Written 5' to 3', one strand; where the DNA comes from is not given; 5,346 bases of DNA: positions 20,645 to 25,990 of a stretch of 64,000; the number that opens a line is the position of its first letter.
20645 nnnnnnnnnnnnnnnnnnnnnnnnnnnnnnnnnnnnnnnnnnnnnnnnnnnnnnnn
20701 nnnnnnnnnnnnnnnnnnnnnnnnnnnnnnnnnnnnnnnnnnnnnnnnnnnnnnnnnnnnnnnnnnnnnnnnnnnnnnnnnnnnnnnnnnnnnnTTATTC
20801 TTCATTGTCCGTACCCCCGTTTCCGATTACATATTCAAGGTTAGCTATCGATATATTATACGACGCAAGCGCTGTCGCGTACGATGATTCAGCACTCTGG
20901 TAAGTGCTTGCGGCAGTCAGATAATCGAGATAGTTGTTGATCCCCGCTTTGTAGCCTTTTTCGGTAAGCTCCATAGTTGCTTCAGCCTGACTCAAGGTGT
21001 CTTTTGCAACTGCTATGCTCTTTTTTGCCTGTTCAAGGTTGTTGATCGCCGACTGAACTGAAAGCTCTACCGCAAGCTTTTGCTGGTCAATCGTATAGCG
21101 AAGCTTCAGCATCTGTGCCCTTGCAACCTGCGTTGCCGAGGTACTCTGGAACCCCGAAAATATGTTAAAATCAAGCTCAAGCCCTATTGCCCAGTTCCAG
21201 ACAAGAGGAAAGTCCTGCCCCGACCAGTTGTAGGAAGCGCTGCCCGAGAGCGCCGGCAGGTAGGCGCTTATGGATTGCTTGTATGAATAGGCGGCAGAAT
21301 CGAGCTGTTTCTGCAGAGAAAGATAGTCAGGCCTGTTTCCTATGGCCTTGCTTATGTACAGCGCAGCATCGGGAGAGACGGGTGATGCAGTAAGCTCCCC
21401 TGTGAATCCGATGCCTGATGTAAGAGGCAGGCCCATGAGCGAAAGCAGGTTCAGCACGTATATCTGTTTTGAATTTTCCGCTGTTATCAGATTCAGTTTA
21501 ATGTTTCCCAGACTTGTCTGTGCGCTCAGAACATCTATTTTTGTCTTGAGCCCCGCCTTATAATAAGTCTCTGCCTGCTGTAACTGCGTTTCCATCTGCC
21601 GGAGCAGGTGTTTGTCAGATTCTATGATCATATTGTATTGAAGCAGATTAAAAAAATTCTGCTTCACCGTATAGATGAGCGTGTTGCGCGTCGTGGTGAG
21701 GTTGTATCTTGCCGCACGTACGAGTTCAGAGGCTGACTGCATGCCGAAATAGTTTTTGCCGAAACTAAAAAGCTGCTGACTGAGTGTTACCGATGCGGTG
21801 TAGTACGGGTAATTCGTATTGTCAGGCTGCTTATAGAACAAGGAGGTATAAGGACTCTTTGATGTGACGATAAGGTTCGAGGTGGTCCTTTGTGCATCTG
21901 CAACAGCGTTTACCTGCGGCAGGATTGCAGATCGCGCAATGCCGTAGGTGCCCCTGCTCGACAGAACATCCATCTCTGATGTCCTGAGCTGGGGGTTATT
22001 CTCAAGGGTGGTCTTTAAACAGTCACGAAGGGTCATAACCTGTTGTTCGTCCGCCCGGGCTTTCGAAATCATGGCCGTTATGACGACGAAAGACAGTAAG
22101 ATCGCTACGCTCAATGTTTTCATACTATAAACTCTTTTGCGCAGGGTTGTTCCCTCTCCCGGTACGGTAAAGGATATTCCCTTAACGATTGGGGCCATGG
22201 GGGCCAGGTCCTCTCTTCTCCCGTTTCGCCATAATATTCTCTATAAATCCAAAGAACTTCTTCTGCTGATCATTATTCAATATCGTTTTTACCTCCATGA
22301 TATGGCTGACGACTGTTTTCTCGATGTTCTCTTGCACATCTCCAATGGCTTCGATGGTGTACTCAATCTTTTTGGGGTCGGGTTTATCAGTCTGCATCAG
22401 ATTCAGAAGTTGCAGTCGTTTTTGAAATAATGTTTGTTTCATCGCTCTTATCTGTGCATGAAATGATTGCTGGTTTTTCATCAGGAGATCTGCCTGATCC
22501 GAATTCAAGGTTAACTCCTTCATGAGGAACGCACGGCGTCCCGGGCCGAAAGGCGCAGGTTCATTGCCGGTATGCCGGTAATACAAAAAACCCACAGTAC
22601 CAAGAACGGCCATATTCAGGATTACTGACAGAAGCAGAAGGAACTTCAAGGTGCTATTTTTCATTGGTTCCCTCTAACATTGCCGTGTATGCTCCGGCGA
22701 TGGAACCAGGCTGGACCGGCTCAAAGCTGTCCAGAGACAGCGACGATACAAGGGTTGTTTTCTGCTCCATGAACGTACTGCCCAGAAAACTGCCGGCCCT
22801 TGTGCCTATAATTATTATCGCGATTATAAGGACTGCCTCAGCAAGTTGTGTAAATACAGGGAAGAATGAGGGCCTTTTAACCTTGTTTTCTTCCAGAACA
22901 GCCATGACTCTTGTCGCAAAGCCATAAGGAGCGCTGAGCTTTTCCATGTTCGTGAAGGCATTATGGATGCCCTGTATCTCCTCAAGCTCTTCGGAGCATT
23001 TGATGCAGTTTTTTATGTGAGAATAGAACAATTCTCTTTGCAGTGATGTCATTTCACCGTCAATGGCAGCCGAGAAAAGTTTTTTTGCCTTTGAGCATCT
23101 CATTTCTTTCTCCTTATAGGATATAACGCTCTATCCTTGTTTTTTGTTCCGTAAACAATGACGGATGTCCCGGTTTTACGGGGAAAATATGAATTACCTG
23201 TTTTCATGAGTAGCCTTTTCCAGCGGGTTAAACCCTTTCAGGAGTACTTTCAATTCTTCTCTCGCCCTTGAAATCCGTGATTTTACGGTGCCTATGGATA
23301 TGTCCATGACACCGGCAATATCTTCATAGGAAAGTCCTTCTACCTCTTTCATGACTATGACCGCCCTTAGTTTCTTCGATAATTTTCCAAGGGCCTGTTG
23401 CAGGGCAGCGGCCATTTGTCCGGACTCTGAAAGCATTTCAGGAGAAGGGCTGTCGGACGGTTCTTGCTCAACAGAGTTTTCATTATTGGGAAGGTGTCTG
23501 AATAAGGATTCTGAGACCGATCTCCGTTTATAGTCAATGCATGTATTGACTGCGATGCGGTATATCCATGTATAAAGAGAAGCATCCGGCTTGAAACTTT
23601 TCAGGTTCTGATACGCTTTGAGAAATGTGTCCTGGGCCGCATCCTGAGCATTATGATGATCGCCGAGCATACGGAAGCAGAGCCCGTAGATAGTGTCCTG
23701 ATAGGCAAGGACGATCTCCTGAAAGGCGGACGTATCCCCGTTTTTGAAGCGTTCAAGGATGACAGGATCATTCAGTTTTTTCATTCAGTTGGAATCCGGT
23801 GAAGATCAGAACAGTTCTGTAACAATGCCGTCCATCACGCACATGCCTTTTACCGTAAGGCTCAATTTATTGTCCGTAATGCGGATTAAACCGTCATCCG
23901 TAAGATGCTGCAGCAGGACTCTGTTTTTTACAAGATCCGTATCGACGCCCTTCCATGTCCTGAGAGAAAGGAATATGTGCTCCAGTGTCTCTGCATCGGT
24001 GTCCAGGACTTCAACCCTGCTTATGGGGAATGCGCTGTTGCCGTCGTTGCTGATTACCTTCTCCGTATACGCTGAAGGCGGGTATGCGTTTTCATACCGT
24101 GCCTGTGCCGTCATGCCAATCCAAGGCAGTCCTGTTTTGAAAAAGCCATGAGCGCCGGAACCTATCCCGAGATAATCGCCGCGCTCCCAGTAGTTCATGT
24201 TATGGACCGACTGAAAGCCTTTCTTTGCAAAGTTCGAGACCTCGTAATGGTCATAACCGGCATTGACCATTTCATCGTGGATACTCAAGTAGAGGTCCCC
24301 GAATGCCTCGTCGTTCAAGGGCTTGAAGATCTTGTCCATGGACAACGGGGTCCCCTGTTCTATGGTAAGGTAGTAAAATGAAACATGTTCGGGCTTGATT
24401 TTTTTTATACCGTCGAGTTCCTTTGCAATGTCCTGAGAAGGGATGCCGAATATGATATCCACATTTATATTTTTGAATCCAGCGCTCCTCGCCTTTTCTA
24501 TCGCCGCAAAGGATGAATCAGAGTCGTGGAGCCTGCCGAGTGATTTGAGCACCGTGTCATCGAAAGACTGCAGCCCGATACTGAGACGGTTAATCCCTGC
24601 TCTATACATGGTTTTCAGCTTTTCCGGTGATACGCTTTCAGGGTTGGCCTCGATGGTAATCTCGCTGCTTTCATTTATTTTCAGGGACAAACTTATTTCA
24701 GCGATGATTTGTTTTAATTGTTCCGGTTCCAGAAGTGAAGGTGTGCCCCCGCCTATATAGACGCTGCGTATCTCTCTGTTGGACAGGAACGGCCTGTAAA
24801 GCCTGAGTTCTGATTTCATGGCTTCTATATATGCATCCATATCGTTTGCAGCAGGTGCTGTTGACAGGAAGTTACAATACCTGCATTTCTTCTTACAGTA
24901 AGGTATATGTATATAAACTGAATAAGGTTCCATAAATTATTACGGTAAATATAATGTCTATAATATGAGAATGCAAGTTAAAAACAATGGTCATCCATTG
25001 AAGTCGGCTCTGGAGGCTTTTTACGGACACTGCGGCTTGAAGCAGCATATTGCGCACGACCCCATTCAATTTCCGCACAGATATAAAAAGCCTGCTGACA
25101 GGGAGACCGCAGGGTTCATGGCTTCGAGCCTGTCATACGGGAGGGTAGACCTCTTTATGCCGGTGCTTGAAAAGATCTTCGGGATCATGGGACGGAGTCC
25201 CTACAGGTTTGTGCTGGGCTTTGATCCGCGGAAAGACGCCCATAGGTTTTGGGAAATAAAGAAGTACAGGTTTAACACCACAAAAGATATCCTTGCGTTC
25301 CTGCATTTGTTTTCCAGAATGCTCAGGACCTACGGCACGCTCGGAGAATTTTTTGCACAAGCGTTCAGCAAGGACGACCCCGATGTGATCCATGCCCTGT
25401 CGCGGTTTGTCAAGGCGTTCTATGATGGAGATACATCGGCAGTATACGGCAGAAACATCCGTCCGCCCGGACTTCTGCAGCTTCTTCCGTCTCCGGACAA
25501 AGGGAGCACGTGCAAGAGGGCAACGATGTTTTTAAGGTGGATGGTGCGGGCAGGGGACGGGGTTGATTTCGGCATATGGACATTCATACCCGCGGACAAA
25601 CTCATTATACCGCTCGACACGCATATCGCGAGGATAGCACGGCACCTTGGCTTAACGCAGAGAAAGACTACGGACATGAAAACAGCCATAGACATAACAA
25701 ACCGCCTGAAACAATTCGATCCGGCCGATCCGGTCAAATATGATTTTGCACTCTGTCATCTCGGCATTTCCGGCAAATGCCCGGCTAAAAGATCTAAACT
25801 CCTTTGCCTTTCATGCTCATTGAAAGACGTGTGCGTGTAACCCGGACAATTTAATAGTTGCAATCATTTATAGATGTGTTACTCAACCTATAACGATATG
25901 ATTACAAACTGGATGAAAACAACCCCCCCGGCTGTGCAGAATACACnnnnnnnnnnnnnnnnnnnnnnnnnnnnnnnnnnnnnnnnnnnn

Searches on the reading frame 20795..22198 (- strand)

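Call 47: search_protein_families(library=pfam, proteins=[window:20795-22198:-], max_evalue=0.00001)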
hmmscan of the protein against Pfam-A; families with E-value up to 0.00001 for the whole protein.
window:20795-22198:- (467 aa): 1 family
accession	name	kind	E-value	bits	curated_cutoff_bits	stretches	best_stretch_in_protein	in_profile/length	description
PF02321.23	OEP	-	2.5e-66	223.5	22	2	58-256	2-187/187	Outer membrane efflux protein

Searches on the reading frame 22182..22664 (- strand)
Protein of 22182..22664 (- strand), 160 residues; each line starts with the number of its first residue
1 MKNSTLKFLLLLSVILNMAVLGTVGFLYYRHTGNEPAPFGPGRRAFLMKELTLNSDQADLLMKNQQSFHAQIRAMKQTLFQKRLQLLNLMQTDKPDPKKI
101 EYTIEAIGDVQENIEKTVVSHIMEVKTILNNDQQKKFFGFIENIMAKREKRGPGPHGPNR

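Call 93: search_protein_families(library=pfam, proteins=[window:22182-22664:-], max_evalue=0.001)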
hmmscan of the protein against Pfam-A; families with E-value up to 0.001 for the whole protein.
window:22182-22664:- (160 aa): 1 family
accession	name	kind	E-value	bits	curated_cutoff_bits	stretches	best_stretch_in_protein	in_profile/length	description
PF13801.11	Metal_resist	-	3e-17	63.4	29.2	1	12-133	1-122/125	Heavy-metal resistance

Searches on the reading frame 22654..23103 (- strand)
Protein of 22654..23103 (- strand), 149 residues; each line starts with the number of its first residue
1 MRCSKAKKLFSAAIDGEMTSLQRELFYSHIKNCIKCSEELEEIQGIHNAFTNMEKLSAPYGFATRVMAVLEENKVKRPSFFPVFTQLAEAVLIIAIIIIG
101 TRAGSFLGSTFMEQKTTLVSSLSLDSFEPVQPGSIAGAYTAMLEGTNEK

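Call 93: search_protein_families(library=pfam, proteins=[window:22654-23103:-], max_evalue=0.001)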
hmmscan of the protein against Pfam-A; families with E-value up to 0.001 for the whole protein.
window:22654-23103:- (149 aa): 1 family
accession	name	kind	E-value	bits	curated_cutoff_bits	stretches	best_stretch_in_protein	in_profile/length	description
PF13490.11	zf-HC2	-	8.8e-05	23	22.2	1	3-33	1-31/35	Putative zinc-finger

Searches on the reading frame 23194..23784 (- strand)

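Call 93: search_protein_families(library=pfam, proteins=[window:23194-23784:-], max_evalue=0.001)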
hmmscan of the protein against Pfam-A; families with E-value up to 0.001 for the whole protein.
window:23194-23784:- (196 aa): 5 families
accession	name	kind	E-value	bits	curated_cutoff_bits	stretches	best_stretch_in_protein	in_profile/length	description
PF04542.20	Sigma70_r2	-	3e-19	69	24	1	25-88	2-67/71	Sigma-70 region 2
PF08281.18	Sigma70_r4_2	-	5.7e-19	68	25.7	1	127-178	3-54/54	Sigma-70, region 4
PF04545.22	Sigma70_r4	-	1.8e-10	40.6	24.1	1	131-179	1-49/50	Sigma-70, region 4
PF07638.17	Sigma70_ECF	-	1.4e-08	35.3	21.1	1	9-180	7-181/185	ECF sigma factor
PF13384.12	HTH_23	-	0.00048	20.3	24.6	0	136-175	3-42/50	Homeodomain-like domain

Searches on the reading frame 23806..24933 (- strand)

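Call 47: search_protein_families(library=pfam, proteins=[window:23806-24933:-], max_evalue=0.00001)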
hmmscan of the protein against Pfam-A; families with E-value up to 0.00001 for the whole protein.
window:23806-24933:- (375 aa): 1 family
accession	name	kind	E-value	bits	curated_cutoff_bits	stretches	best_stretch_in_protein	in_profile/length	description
PF04055.27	Radical_SAM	-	9.2e-26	91.4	29.5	1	7-168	1-155/166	Radical SAM superfamily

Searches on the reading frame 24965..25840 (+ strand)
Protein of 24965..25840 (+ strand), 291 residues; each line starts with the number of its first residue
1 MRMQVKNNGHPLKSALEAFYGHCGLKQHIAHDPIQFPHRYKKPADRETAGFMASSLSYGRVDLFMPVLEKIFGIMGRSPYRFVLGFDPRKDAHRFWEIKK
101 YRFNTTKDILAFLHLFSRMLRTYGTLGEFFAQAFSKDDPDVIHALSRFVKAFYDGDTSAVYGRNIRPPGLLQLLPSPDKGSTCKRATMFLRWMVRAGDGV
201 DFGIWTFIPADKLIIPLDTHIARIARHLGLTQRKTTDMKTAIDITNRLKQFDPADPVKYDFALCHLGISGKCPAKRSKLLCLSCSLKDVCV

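Call 47: search_protein_families(library=pfam, proteins=[window:24965-25840:+], max_evalue=0.00001)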
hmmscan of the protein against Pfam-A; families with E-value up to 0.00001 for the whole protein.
window:24965-25840:+ (291 aa): 1 family
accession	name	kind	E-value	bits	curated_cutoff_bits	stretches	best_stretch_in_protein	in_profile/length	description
PF09674.15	DUF2400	-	5.1e-78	262.6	25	1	32-268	1-224/225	Protein of unknown function (DUF2400)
